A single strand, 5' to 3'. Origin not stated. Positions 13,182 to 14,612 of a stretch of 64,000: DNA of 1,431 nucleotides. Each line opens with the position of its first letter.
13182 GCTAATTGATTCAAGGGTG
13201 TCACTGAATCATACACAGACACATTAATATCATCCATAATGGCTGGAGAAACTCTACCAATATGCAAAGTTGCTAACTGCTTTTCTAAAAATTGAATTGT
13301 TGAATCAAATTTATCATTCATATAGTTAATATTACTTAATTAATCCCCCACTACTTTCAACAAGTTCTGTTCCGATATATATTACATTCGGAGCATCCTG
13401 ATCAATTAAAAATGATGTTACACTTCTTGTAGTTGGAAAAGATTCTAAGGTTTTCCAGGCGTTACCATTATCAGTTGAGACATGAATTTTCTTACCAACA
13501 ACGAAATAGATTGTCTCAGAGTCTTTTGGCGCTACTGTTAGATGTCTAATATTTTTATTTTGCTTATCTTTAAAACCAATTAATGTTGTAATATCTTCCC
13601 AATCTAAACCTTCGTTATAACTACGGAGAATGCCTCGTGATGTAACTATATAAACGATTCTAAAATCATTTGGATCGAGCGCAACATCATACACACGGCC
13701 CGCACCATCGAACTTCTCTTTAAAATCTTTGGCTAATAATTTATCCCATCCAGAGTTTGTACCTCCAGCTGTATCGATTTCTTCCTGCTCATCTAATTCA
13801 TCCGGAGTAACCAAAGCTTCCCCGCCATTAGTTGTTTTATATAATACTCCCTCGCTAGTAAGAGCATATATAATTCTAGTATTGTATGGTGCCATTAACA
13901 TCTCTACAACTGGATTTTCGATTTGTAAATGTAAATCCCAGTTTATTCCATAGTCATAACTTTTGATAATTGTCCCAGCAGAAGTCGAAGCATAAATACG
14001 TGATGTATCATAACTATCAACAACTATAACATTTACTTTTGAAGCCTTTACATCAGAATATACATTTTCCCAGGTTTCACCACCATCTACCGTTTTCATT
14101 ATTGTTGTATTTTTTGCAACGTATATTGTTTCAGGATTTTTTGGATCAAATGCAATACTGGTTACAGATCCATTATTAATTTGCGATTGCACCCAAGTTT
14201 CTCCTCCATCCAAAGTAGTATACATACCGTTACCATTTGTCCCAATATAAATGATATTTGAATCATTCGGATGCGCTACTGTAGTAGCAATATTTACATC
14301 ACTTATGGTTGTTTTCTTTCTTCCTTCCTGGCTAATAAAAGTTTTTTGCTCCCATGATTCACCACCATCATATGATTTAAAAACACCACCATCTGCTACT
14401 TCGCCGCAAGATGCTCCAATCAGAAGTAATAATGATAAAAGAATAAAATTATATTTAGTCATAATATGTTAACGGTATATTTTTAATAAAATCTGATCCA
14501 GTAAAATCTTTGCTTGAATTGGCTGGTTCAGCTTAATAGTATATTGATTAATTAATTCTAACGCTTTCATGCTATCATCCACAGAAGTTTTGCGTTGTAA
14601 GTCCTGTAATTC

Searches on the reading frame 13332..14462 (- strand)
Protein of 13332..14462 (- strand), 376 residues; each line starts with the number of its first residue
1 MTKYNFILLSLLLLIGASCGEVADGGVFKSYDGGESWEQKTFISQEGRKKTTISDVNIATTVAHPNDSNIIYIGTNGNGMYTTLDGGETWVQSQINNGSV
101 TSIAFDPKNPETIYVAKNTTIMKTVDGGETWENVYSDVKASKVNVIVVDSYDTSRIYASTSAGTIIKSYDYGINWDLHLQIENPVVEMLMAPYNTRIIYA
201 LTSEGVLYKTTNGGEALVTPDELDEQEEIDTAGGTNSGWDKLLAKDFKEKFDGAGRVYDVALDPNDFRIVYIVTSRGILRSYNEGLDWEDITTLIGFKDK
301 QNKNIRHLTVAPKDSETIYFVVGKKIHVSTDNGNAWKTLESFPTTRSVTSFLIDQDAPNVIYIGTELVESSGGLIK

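Call 73: search_protein_families(library=pfam, proteins=[window:13332-14462:-], max_evalue=0.001)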
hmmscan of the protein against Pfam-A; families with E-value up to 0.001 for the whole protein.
window:13332-14462:- (376 aa): 3 families
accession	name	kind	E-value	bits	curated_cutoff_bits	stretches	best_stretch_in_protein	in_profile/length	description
PF15902.12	Sortilin-Vps10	-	5.3e-24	85.2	33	3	27-116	3-86/446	Sortilin, neurotensin receptor 3,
PF14870.12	PSII_BNR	-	6.9e-13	48.9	27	1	100-215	20-135/303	Photosynthesis system II assembly factor YCF48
PF02012.26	BNR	-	1.9e-07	30.5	27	0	81-90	1-10/12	BNR/Asp-box repeat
